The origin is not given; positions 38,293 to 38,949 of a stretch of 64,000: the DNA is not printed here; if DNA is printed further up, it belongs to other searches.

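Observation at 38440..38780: CyoD (subunit IV) fused to an extracytoplasmic cupredoxin-like domain without a Cys ligand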

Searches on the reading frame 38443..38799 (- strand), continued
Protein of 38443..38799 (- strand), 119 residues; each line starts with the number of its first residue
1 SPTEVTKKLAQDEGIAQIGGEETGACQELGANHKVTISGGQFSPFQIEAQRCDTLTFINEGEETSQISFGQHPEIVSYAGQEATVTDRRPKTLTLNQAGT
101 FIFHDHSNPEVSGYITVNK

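Call 45: find_encoding_contigs(protein=P0172, flank=8000, max_places=2)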
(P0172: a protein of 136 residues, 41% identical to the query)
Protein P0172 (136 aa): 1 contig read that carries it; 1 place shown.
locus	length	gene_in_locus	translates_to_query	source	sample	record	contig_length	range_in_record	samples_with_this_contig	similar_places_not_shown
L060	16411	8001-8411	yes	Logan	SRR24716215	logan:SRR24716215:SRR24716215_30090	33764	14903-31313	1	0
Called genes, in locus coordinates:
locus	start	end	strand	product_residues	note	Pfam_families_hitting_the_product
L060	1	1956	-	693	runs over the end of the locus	-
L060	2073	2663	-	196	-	-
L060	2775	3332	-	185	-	-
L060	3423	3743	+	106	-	-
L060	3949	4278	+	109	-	-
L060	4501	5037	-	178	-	-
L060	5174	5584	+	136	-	-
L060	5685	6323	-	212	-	-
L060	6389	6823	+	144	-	PF01047:MarR (weak), PF12802:MarR_2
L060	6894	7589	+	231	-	-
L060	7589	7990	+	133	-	PF13473:Cupredoxin_1, PF00127:Copper-bind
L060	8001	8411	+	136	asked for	PF13473:Cupredoxin_1 (weak)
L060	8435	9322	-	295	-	PF14470:bPH_3, PF01243:PNPOx_N, PF16242:Pyrid_ox_like (weak)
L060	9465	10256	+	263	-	PF00106:adh_short, PF08659:KR, PF13561:adh_short_C2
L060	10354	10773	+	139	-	PF01243:PNPOx_N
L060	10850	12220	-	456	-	PF12704:MacB_PCD, PF02687:FtsX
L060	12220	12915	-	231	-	PF00005:ABC_tran, PF13304:AAA_21 (faint)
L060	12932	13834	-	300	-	PF00657:Lipase_GDSL, PF13472:Lipase_GDSL_2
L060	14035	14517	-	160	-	PF00578:AhpC-TSA, PF08534:Redoxin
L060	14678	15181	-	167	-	-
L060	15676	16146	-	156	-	-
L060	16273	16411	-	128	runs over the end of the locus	-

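Call 46: find_encoding_contigs(protein=P0126, flank=8000, max_places=2)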
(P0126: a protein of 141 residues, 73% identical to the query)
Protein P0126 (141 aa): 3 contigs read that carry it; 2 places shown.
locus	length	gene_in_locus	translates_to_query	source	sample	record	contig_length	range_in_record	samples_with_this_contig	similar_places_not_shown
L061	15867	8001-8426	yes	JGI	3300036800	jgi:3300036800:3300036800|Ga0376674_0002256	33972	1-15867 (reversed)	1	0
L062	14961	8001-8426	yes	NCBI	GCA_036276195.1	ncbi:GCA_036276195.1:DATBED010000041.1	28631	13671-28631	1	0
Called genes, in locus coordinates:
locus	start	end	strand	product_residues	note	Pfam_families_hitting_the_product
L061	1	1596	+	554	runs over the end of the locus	PF01565:FAD_binding_4, PF02913:FAD-oxidase_C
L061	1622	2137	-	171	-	-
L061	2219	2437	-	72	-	-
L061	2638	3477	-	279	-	PF01040:UbiA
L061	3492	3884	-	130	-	PF03626:COX4_pro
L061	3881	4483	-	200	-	PF00510:COX3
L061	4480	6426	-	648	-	PF00115:COX1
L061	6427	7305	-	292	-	PF00116:COX2 (weak), PF06481:COX_ARM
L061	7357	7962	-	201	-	PF07884:VKOR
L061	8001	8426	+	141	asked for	PF13473:Cupredoxin_1 (weak)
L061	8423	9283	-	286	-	PF03706:LPG_synthase_TM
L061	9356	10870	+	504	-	-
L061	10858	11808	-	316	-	PF00535:Glycos_transf_2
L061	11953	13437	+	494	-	PF03816:LytR_cpsA_psr, PF13399:LytR_C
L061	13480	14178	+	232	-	PF00027:cNMP_binding, PF13545:HTH_Crp_2, PF00325:Crp (weak)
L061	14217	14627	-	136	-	PF00072:Response_reg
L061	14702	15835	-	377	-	PF00989:PAS, PF13188:PAS_8 (weak), PF08448:PAS_4, PF13426:PAS_9, PF00512:HisKA, PF13581:HATPase_c_2 (weak), PF02518:HATPase_c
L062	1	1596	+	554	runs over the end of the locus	PF01565:FAD_binding_4, PF02913:FAD-oxidase_C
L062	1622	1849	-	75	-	-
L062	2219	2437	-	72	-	-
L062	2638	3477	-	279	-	PF01040:UbiA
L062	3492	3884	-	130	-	PF03626:COX4_pro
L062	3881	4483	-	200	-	PF00510:COX3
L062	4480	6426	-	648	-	PF00115:COX1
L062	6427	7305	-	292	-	PF00116:COX2 (weak), PF06481:COX_ARM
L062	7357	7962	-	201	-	PF07884:VKOR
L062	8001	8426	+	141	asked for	PF13473:Cupredoxin_1 (weak)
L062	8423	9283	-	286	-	PF03706:LPG_synthase_TM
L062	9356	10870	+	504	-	-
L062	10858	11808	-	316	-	PF00535:Glycos_transf_2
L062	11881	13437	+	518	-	PF03816:LytR_cpsA_psr, PF13399:LytR_C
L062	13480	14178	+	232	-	PF00027:cNMP_binding, PF13545:HTH_Crp_2, PF00325:Crp (weak)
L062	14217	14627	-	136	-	PF00072:Response_reg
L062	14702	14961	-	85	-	PF02518:HATPase_c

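Call 47: find_encoding_contigs(protein=P0128, flank=8000, max_places=2)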
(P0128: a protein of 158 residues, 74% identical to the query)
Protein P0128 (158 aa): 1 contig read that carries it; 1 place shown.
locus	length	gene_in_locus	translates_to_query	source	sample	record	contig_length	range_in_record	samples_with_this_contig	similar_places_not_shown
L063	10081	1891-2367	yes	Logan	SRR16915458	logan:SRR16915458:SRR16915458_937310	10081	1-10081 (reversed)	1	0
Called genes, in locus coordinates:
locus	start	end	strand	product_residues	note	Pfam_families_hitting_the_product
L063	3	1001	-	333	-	?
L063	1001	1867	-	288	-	PF00116:COX2 (weak), PF06481:COX_ARM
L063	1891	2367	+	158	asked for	PF13473:Cupredoxin_1 (weak)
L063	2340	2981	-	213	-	-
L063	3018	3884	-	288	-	PF03706:LPG_synthase_TM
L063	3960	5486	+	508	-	-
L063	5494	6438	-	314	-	PF00535:Glycos_transf_2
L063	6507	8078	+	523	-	PF03816:LytR_cpsA_psr, PF13399:LytR_C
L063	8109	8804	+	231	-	PF00027:cNMP_binding, PF13545:HTH_Crp_2, PF00325:Crp (weak)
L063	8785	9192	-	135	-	PF00072:Response_reg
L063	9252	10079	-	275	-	?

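Call 74: search_protein_families(library=ncbifam, proteins=[L057:5893-6315:+, P0154, P0172, L060:7589-7987:+], max_evalue=0.01)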
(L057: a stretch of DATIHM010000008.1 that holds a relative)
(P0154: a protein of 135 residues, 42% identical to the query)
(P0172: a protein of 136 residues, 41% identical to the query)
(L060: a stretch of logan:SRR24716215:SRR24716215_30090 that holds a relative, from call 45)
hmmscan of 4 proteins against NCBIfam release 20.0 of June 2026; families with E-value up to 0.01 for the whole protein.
L057:5893-6315:+ (141 aa): 0 families

P0154 (135 aa): 0 families

P0172 (136 aa): 1 family
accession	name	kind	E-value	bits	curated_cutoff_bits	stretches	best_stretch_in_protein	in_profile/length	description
TIGR02657.1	amicyanin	equivalog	0.0029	18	110.2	1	66-123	18-73/83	amicyanin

L060:7589-7987:+ (133 aa): 5 families
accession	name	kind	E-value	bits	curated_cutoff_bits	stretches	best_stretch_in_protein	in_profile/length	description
TIGR02657.1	amicyanin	equivalog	4.5e-17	62.2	110.2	1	54-131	3-82/83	amicyanin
TIGR03102.1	halo_cynanin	subfamily_domain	4.8e-11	42.7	93.8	1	54-131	34-114/115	halocyanin domain-containing protein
TIGR02375.1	pseudoazurin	equivalog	1.8e-08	34.1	109.85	1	56-133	9-85/116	pseudoazurin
TIGR02656.1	cyanin_plasto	equivalog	4.7e-08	33.4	87.85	1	57-131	12-98/99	plastocyanin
NF051440.1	CuResCopIPSEAE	equivalog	0.0037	17.1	280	1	16-77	13-72/180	copper-resistant cuproprotein CopI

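Call 75: fold_search(model_id=the predicted structure, library=pdb)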
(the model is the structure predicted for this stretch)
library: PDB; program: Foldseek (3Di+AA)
matches with E <= 10: 1376; with E <= 0.001: 363
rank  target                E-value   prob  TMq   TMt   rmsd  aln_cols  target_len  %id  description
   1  3ie9                  1.5e-07  1.00  0.61  0.69   2.6        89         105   19  Structure of oxidized M98L mutant of amicyanin (released 2009-10-06)
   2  2idq                  3.7e-07  1.00  0.58  0.65   3.5        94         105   22  Structure of M98A mutant of amicyanin, Cu(II) (released 2007-03-13)
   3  3rym_A                4.3e-07  1.00  0.61  0.68   4.2        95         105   20  Structure of Oxidized M98K mutant of Amicyanin (released 2011-11-23)
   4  1sf3                  5.2e-07  1.00  0.59  0.67   4.5        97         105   20  Structure of the reduced form of the P94A mutant of amicyanin (released 2004-07-27)
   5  1sfd_A                5.5e-07  1.00  0.58  0.66   3.5        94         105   22  oxidized form of amicyanin mutant P94F (released 2004-07-27)
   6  4p5r                  6.3e-07  1.00  0.62  0.69   4.2        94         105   20  Structure of oxidized W45Y mutant of amicyanin (released 2014-04-23)
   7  3paz                  7.6e-07  1.00  0.58  0.56   3.2        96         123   19  REDUCED NATIVE PSEUDOAZURIN FROM A. FAECALIS (released 1997-08-20)
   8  2gb2                  9.2e-07  1.00  0.61  0.69   4.1        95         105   18  The P52G mutant of amicyanin in the Cu(II) state. (released 2006-08-01)
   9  4r0o_A                1.1e-06  1.00  0.56  0.63   4.0       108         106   18  Crystal structure of PEGylated plastocyanin at 4.2 A resolution (released 2015-10-07)
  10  3ply_A                1.2e-06  1.00  0.61  0.68   4.2        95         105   17  Structure of Oxidized P96G Mutant of Amicyanin (released 2011-02-09)
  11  3bqv                  1.2e-06  1.00  0.57  0.64   3.9       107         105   19  Crystal Structure of the double mutant D44A D45A Plastocyanin from Phormidium laminosum (released 2009-01-06)
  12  1paz                  1.2e-06  1.00  0.57  0.57   3.2        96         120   19  REFINEMENT OF THE STRUCTURE OF PSEUDOAZURIN FROM ALCALIGENES FAECALIS S-6 AT 1.55 ANGSTROMS RESOLUTION (released 1988-10-09)
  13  2qdv                  1.3e-06  1.00  0.62  0.70   4.0        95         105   18  Structure of the Cu(II) form of the M51A mutant of amicyanin (released 2007-12-11)
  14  5ysg_A                1.5e-06  1.00  0.60  0.59   2.7        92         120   14  X-ray Crystal Structure of Pseudoazurin Met16Gly Variant, Reduced Form. (released 2018-11-14)
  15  1adw_A                1.5e-06  1.00  0.58  0.56   3.2        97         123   16  PSEUDOAZURIN (released 1997-05-15)
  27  5fc9_A                2.8e-06  1.00  0.62  0.77   2.6        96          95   14  Novel Purple Cupredoxin from Nitrosopumilus maritimus (released 2016-05-11)
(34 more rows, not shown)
